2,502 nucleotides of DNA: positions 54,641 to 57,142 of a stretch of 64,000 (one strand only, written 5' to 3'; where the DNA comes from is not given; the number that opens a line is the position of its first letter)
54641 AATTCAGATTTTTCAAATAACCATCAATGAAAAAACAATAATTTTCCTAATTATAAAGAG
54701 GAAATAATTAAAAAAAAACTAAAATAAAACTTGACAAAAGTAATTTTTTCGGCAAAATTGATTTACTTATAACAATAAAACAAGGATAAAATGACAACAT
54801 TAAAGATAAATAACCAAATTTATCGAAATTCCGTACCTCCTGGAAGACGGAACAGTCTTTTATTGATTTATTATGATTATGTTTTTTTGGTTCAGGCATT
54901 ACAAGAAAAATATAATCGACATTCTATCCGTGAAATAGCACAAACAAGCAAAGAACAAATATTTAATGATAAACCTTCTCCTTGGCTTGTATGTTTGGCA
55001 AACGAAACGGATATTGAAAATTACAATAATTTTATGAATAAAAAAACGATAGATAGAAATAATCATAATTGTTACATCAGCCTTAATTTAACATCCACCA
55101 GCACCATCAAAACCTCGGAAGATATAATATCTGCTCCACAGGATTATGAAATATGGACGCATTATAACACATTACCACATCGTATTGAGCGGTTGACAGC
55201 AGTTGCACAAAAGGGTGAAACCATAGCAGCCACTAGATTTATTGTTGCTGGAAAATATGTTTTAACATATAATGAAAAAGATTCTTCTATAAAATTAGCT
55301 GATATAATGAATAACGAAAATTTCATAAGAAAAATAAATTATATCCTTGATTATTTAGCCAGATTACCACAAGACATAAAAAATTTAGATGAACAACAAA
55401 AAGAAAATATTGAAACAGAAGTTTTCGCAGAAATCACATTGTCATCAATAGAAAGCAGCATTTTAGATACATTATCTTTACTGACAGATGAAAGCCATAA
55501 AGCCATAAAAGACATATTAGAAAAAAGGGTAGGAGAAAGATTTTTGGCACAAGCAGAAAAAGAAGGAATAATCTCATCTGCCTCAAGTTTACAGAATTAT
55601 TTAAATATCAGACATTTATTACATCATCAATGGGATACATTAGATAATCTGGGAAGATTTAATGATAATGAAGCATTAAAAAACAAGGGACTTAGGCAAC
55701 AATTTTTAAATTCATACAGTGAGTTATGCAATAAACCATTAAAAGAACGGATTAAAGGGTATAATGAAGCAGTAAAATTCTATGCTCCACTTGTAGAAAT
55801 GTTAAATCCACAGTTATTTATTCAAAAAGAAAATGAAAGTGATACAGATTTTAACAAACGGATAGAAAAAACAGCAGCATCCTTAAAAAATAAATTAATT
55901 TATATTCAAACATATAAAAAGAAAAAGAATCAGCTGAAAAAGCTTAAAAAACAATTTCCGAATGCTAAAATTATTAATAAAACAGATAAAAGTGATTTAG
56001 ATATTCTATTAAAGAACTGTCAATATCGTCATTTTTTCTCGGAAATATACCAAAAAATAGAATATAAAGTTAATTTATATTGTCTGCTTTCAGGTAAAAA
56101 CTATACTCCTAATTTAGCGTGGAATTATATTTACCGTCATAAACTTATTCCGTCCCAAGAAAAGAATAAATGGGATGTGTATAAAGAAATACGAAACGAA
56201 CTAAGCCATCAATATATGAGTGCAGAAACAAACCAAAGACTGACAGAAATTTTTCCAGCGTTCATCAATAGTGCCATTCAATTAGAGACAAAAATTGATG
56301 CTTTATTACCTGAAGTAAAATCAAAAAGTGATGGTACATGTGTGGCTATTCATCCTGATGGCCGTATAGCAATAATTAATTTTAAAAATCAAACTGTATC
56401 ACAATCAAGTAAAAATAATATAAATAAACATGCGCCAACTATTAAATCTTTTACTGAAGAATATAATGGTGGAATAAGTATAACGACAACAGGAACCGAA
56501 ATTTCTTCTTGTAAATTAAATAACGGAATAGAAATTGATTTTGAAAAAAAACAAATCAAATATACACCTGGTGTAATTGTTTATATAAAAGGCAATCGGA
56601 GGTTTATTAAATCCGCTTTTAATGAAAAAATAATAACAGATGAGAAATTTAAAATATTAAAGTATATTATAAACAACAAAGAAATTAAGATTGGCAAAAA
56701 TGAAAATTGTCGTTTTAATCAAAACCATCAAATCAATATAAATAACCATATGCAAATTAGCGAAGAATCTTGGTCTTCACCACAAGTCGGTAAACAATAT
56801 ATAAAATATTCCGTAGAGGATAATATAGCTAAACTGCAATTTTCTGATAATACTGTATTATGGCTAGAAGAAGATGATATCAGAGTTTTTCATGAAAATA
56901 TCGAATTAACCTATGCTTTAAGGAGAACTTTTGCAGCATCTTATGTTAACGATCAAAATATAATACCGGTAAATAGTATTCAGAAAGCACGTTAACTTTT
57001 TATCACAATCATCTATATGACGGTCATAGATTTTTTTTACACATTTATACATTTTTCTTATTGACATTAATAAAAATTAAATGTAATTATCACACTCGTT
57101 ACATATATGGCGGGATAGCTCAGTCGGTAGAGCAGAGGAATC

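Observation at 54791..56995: Orphan 734-aa protein with two HEPN R-x4-H motifs (intramolecular tandem HEPN) and no CRISPR or MNT partner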

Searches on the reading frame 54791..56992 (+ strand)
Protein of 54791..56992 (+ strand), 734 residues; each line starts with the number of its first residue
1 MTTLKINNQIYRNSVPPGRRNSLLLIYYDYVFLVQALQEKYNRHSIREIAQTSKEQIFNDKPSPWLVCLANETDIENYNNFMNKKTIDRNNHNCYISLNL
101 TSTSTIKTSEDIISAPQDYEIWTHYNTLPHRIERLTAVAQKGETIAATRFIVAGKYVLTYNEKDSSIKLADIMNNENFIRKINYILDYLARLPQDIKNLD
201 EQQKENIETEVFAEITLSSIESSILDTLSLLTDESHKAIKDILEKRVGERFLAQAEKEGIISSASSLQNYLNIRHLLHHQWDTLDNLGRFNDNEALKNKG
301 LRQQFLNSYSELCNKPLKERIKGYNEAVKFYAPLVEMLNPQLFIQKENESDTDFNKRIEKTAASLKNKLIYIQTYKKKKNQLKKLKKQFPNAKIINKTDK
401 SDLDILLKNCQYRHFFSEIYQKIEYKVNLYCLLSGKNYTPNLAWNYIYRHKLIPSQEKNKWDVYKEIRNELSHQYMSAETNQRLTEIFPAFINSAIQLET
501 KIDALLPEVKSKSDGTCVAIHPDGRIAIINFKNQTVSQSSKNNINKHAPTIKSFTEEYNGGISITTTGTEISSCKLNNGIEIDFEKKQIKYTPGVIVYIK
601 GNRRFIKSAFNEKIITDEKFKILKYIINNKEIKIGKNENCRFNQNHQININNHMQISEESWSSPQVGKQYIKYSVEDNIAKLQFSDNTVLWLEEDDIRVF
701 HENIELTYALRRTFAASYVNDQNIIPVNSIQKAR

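Call 4: search_protein_families(library=pfam, proteins=[window:54791-56992:+], max_evalue=10)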
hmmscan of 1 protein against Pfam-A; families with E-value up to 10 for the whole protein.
window:54791-56992:+ (734 aa): 4 families
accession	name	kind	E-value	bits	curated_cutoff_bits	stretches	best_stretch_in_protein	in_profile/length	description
PF25364.1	PH_NDK7_N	-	0.32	11.6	100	1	154-184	22-52/89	Nucleoside diphosphate kinase 7 N-terminal PH domain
PF14058.11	PcfK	-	0.33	11.5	27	1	613-653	53-93/139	PcfK-like protein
PF08780.16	NTase_sub_bind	-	0.34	11.4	31.8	1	450-502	74-124/126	Nucleotidyltransferase substrate binding protein like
PF13419.12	HAD_2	-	2.8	8.4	23.8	1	326-422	36-128/178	Haloacid dehalogenase-like hydrolase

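Call 5: search_protein_families(library=padloc, proteins=[window:54791-56992:+], max_evalue=10)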
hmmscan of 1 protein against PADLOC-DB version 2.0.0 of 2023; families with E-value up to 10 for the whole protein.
window:54791-56992:+ (734 aa): 0 families

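Call 6: search_protein_families(library=ncbifam, proteins=[window:54791-56992:+], max_evalue=10)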
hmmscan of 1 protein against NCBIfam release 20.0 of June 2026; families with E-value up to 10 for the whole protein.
window:54791-56992:+ (734 aa): 1 family
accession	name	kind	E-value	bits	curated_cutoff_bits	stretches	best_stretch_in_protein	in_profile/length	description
NF008805.1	PRK11824.1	equivalog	0.77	8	471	1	494-586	494-582/683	polyribonucleotide nucleotidyltransferase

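Call 7: search_solved_structures(query=window:54791-56992:+, max_evalue=10)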
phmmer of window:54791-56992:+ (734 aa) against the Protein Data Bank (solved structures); distinct sequences matched with E-value up to 10: 1.
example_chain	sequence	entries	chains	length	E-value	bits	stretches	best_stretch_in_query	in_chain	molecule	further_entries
2yru_A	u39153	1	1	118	1.3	10.6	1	234-289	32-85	Steroid receptor RNA activator 1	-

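Call 8: find_homologous_proteins(query=window:54791-56992:+, max_evalue=0.001)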
Query window:54791-56992:+ (734 aa): 17 proteins with E <= 0.001 among 8000 candidates.
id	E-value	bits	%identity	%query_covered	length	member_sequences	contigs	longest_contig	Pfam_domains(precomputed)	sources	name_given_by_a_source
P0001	0.0e+0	1632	100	100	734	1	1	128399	-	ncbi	-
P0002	7.1e-270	915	59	99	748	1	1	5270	-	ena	-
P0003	6.2e-206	704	48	98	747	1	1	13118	-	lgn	-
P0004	3.1e-156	540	38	97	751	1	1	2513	-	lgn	-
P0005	9.1e-155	535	38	97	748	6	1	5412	-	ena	-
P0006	1.3e-154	535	37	99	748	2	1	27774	-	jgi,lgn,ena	-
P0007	4.8e-152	526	37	97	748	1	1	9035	-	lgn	-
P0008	2.8e-151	524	38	98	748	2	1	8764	-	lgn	-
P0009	1.9e-149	518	38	99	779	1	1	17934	-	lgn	-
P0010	9.6e-148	512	37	97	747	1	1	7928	-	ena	-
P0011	1.6e-147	511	37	97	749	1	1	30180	-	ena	-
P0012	2.9e-145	504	36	98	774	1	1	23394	-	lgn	-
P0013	3.1e-145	504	36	97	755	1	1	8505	-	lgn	-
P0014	1.6e-144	501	37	97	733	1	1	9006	-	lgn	-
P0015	5.7e-128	447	34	96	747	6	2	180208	-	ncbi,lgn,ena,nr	ncbi:MAG: hypothetical protein J6J35_01225 [Alphaproteobacteria bacterium]|nr:hypothetical protein [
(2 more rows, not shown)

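Call 13: find_encoding_contigs(protein=P0015, flank=10000, max_places=3)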
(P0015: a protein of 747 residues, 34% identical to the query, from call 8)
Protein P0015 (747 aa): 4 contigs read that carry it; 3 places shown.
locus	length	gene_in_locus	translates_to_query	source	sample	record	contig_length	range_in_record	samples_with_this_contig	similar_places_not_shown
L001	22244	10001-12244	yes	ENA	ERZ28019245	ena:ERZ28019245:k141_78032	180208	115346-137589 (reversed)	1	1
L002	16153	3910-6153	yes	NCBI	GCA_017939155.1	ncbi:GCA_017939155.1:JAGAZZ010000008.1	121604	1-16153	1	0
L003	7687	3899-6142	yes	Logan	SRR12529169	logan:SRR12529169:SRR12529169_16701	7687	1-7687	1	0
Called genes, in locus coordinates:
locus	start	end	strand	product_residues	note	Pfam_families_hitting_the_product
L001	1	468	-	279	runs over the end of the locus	PF05656:DUF805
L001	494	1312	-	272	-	-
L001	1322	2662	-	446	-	PF00289:Biotin_carb_N, PF02222:ATP-grasp, PF02786:CPSase_L_D2, PF07478:Dala_Dala_lig_C (weak), PF02785:Biotin_carb_C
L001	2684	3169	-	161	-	PF00364:Biotin_lipoyl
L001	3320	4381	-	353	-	PF01501:Glyco_transf_8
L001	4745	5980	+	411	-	PF17854:FtsK_alpha, PF01580:FtsK_SpoIIIE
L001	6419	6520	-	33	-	-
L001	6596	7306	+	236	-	-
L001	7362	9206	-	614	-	PF02518:HATPase_c (weak), PF13589:HATPase_c_3, PF00183:HSP90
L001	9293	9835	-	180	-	PF12796:Ank_2, PF24521:Ank_KRIT1 (faint), PF00023:Ank (weak), PF13637:Ank_4, PF13857:Ank_5, PF00023:Ank, PF13637:Ank_4 (weak), PF12796:Ank_2 (weak), +1 more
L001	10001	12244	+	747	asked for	-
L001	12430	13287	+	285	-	-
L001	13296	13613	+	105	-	-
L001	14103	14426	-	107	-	-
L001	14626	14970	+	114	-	-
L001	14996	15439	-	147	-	PF00075:RNase_H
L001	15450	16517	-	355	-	PF04326:SLFN_AlbA_2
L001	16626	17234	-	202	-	PF04011:LemA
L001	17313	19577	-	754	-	-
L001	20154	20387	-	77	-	-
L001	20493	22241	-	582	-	PF13424:TPR_12, PF13414:TPR_11, PF13432:TPR_16, PF13489:Methyltransf_23, PF08241:Methyltransf_11, PF08242:Methyltransf_12, PF13649:Methyltransf_25, PF13847:Methyltransf_31, +16 more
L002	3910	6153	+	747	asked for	-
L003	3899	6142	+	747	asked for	-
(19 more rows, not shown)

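Call 14: find_encoding_contigs(protein=P0011, flank=10000, max_places=2)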
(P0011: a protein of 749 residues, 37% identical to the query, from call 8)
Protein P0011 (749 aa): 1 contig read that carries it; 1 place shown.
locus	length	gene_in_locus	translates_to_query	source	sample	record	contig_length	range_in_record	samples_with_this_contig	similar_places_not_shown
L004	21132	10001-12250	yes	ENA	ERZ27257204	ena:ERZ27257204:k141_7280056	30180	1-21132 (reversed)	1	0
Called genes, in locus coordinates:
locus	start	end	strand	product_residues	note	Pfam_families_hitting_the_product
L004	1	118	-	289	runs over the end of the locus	PF05656:DUF805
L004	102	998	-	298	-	-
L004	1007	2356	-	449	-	PF00289:Biotin_carb_N, PF02222:ATP-grasp, PF02786:CPSase_L_D2, PF07478:Dala_Dala_lig_C, PF02785:Biotin_carb_C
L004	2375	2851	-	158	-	PF00364:Biotin_lipoyl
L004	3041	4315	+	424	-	PF17854:FtsK_alpha, PF01580:FtsK_SpoIIIE, PF01935:DUF87 (faint)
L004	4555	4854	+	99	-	-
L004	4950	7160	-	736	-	-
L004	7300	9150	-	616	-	PF02518:HATPase_c (weak), PF13589:HATPase_c_3, PF00183:HSP90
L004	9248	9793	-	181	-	PF12796:Ank_2, PF13857:Ank_5 (weak), PF00023:Ank, PF13637:Ank_4, PF13857:Ank_5, PF00023:Ank (weak), PF13857:Ank_5 (weak), PF12796:Ank_2 (weak), +3 more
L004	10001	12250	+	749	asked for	-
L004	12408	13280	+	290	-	-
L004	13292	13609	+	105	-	-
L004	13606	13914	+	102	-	-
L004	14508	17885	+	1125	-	PF07690:MFS_1, PF01553:Acyltransferase, PF00501:AMP-binding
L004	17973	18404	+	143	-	-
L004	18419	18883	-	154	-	PF00075:RNase_H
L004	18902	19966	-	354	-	PF04326:SLFN_AlbA_2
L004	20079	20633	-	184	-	PF04011:LemA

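Call 15: find_encoding_contigs(protein=P0006, flank=10000, max_places=2)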
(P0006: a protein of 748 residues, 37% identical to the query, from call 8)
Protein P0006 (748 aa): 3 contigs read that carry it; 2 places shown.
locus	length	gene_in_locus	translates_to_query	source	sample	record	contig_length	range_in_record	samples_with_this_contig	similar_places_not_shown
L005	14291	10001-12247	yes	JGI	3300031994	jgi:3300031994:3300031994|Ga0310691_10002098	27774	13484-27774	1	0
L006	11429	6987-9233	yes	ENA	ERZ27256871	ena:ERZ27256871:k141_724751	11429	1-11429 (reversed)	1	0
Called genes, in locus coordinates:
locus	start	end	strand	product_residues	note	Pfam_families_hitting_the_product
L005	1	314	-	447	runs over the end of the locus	PF00289:Biotin_carb_N, PF02222:ATP-grasp, PF02786:CPSase_L_D2, PF07478:Dala_Dala_lig_C, PF02785:Biotin_carb_C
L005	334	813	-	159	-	PF25984:BSH_YknX (faint), PF00364:Biotin_lipoyl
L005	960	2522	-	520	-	-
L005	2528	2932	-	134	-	-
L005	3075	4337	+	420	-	PF17854:FtsK_alpha, PF01580:FtsK_SpoIIIE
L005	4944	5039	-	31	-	-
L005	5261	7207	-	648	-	-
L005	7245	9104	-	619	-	PF13589:HATPase_c_3, PF00183:HSP90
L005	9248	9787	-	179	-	PF12796:Ank_2, PF24521:Ank_KRIT1 (weak), PF13637:Ank_4, PF13857:Ank_5, PF00023:Ank, PF13637:Ank_4 (weak), PF13857:Ank_5, PF12796:Ank_2 (weak), +2 more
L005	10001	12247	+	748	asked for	-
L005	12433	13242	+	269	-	-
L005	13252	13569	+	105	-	-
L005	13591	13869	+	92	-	-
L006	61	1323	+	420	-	PF17854:FtsK_alpha, PF01580:FtsK_SpoIIIE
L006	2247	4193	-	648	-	-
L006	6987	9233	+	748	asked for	-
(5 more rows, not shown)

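Call 18: search_protein_families(library=phrogs, proteins=[window:54791-56992:+, L001:12430-13284:+, L001:13296-13610:+, L004:12408-13277:+, L004:13606-13911:+, L004:4950-7157:-, L005:5261-7204:-, L001:17313-19574:-], max_evalue=0.1)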
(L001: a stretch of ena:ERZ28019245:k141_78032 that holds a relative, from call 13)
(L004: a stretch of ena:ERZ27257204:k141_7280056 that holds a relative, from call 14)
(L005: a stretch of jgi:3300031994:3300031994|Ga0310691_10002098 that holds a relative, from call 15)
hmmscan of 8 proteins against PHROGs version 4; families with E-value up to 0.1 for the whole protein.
window:54791-56992:+ (734 aa): 1 family
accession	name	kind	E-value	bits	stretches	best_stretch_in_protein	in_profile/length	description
phrog_29783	-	unknown function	0.05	14.7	0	683-716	5-38/134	-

L001:12430-13284:+ (285 aa): 24 families
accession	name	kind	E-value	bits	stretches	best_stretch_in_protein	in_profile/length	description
phrog_1640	-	tail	1.5e-29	104.7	1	1-112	1-116/765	tail protein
phrog_6518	-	tail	2.9e-18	66.3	1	6-114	3-112/793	tail fiber protein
phrog_30017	-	unknown function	1e-17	64.4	1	1-124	1-127/1025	-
phrog_28871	-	unknown function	1.6e-13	50.4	1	1-112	1-109/946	-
phrog_13893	-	tail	2.4e-13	50.3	1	1-124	1-128/648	tail protein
phrog_17220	-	unknown function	1.1e-12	48.1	1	1-116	1-120/868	-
phrog_32960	-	unknown function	2.1e-11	43.8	1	1-113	1-117/762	-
phrog_36601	-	tail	3e-11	43.3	1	1-121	15-139/1084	tail fiber protein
phrog_8649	-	unknown function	3.4e-11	43.5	1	1-118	1-122/743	-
phrog_38237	-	unknown function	2.8e-10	40.1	1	1-118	1-122/697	-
phrog_2710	-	tail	5.1e-10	39.4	1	1-113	4-117/781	tail fiber protein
phrog_5510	-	tail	9e-09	35.3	1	1-112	1-116/789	tail fiber protein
phrog_5662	-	tail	4.8e-08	32.8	1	1-114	1-118/729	tail fiber protein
phrog_11393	-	tail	4.8e-07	29.8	1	11-115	6-104/538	tail fiber protein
phrog_19253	-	unknown function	5.4e-05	22.8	1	1-227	1-168/806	-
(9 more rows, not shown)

L001:13296-13610:+ (105 aa): 4 families
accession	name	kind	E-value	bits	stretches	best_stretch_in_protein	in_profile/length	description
phrog_6384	-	lysis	3.7e-06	27.6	1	10-79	21-93/111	holin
phrog_21870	-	unknown function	0.0026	19.2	1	34-100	40-106/108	-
phrog_2359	-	lysis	0.0049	17.6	1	12-88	19-95/110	holin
phrog_126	-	lysis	0.011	16.6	1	30-72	46-88/114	holin/anti-holin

L004:12408-13277:+ (290 aa): 15 families
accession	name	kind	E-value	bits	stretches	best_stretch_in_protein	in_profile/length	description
phrog_1640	-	tail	3.7e-26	93.5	1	1-114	1-118/765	tail protein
phrog_6518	-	tail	1.1e-16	61.1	1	6-141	3-139/793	tail fiber protein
phrog_30017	-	unknown function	4.8e-16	58.9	1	1-124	1-127/1025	-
phrog_13893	-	tail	5.1e-13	49.2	1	1-124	1-128/648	tail protein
phrog_32960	-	unknown function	6.8e-12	45.5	1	1-172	1-166/762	-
phrog_38237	-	unknown function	7.5e-12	45.3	1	1-139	1-143/697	-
phrog_36601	-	tail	1.8e-11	44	1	1-130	15-148/1084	tail fiber protein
phrog_28871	-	unknown function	2.5e-11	43.1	1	1-124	1-121/946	-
phrog_8649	-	unknown function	6.1e-11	42.6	1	1-123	1-127/743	-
phrog_17220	-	unknown function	9.6e-10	38.3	1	1-128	1-132/868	-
phrog_2710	-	tail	5.5e-07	29.3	1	2-112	5-116/781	tail fiber protein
phrog_5510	-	tail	1.8e-06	27.6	1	1-116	1-120/789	tail fiber protein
phrog_5662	-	tail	9.6e-06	25.2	1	1-121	1-125/729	tail fiber protein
phrog_4818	-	tail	7.9e-05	21.9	1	2-181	5-181/896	tail fiber protein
phrog_19253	-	unknown function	0.00069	19.1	1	1-186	1-169/806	-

L004:13606-13911:+ (102 aa): 4 families
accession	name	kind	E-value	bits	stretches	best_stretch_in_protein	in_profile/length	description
phrog_214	-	lysis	0.0044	17.9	1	12-65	10-73/176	Rz-like spanin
phrog_7584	-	lysis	0.0077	17.7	1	16-100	13-98/166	Rz-like spanin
phrog_739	-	lysis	0.014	16.6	1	14-96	9-95/122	Rz-like spanin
phrog_13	-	lysis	0.058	14.4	1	12-77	7-72/154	Rz-like spanin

L004:4950-7157:- (735 aa): 0 families

L005:5261-7204:- (647 aa): 0 families

L001:17313-19574:- (753 aa): 1 family
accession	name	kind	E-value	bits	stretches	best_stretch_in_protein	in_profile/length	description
phrog_37740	-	unknown function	0.072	14.5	0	545-593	24-72/86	-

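Call 19: predict_structure(alignment_id=A1)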
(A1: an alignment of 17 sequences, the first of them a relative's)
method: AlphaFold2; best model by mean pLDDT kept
length: 734 residues; sequences in the alignment: 17
mean_pLDDT: 82.6   pTM: 0.67
mean pLDDT of the five models: 82.6, 81.5, 80.5, 80.0, 78.0
residues with pLDDT >= 90: 209; 70-90: 439; 50-70: 59; < 50: 27
segments of 3 or more residues with pLDDT < 50: 542-551, 720-734
pLDDT, mean of each block of 10 residues (from residue 1): 70 89 93 92 86 87 88 91 80 89 60 76 82 87 89 91 78 87 91 79 89 89 91 93 88 90 90 79 57 59 82 88 93 92 88 87 79 80 83 83 87 86 86 82 87 85 88 78 88 92 83 72 79 69 39 75 84 90 91 87 82 88 88 84 84 90 79 85 91 86 90 82 32 31
secondary structure, 60 per line:
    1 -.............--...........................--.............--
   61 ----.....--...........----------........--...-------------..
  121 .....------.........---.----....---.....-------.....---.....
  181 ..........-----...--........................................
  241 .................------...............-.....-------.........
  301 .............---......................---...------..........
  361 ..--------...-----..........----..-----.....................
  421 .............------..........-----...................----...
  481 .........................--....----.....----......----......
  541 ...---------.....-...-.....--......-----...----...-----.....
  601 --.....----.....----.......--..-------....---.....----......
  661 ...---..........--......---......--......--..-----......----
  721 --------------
elements in order (helices of 4 or more, strands of 3 or more residues): H2-14 H17-43 H46-58 E65-69 H72-82 E93-100 E119-125 E132-140 E149-152 E156-160 H169-172 H176-190 H201-257 H264-278 H280-284 H292-313 H317-338 E342-344 H351-362 E371-373 H379-388 H400-433 H440-449 H455-473 H478-505 E508-511 E516-520 E525-530 E535-540 E553-557 E563-567 E570-575 E581-583 E588-590 E596-600 E603-607 E612-616 E621-627 E639-642 E646-650 E655-663 E667-676 E679-684 E688-693 E696-701 H711-716

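Call 22: fold_search(model_id=the predicted structure, library=pdb)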
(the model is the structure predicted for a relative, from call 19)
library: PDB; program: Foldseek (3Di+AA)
matches with E <= 10: 624; with E <= 0.001: 7
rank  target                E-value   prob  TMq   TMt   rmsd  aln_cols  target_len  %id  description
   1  4bxr_A                1.7e-04  1.00  0.09  0.25  21.5       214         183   13  Structure of the wild-type TCP10 domain of Danio rerio CPAP in complex with a peptide of Danio rerio STIL (released 2013-09-25)
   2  6tjg                  3.5e-04  0.96  0.08  0.14  16.1       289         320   10  Crystal structure of the computationally designed Cake8 protein (released 2020-05-06)
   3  9mgf_B                4.9e-04  0.93  0.06  0.10  17.9       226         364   11  beta-barrel assembly machine from Escherichia coli in a middle state of substrate assembly (released 2025-12-17)
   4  6ttu_T                6.2e-04  0.85  0.07  0.11  19.1       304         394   10  Ubiquitin Ligation to substrate by a cullin-RING E3 ligase at 3.7A resolution: NEDD8-CUL1-RBX1 N98R-SKP1-monomeric b-T (released 2020-02-12)
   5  4bxr_B                6.4e-04  1.00  0.09  0.27  20.9       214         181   13  Structure of the wild-type TCP10 domain of Danio rerio CPAP in complex with a peptide of Danio rerio STIL (released 2013-09-25)
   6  5xjc_E                7.1e-04  0.94  0.08  0.15  17.0       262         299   10  Cryo-EM structure of the human spliceosome just prior to exon ligation at 3.6 angstrom (released 2017-07-05)
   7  9mge_B                7.4e-04  0.92  0.06  0.11  18.0       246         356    7  beta-barrel assembly machine from Escherichia coli in an early state of substrate assembly (released 2025-12-17)
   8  9co0_B                1.2e-03  0.85  0.06  0.10  17.3       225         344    8  CryoEM structure of BAM in complex with the PTB2 open-state inhibitor (in SMA nanodisc) (released 2024-12-25)
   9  2yh3                  1.4e-03  0.90  0.07  0.11  17.5       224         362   12  The structure of BamB from E. coli (released 2011-05-25)
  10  3q7o                  1.4e-03  0.89  0.06  0.10  17.0       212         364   12  The crystal structure of BamB from the BAM complex in spacegroup P213 (released 2011-02-09)
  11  7mq8_LS               1.7e-03  0.84  0.06  0.09  17.6       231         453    8  Cryo-EM structure of the human SSU processome, state pre-A1 (released 2021-09-22)
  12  6bcu_W                1.7e-03  0.30  0.08  0.07  25.4       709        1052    7  Cryo-EM structure of the activated RHEB-mTORC1 refined to 3.4 angstrom (released 2017-12-20)
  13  9e2g_2B               1.8e-03  0.92  0.07  0.08  18.0       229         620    4  Cryo-EM structure of 48 nm repeat of microtubule doublet from T. brucei flagellum (released 2025-03-12)
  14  8qp5_B                2.0e-03  0.93  0.09  0.14  17.0       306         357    6  Release Complex: BAM bound EspP (SurA released) (released 2024-09-25)
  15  8wca_B                3.1e-03  0.89  0.08  0.14  19.6       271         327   10  Cryo-EM structure of the PEA-bound hTAAR1-Gs complex (released 2023-12-27)
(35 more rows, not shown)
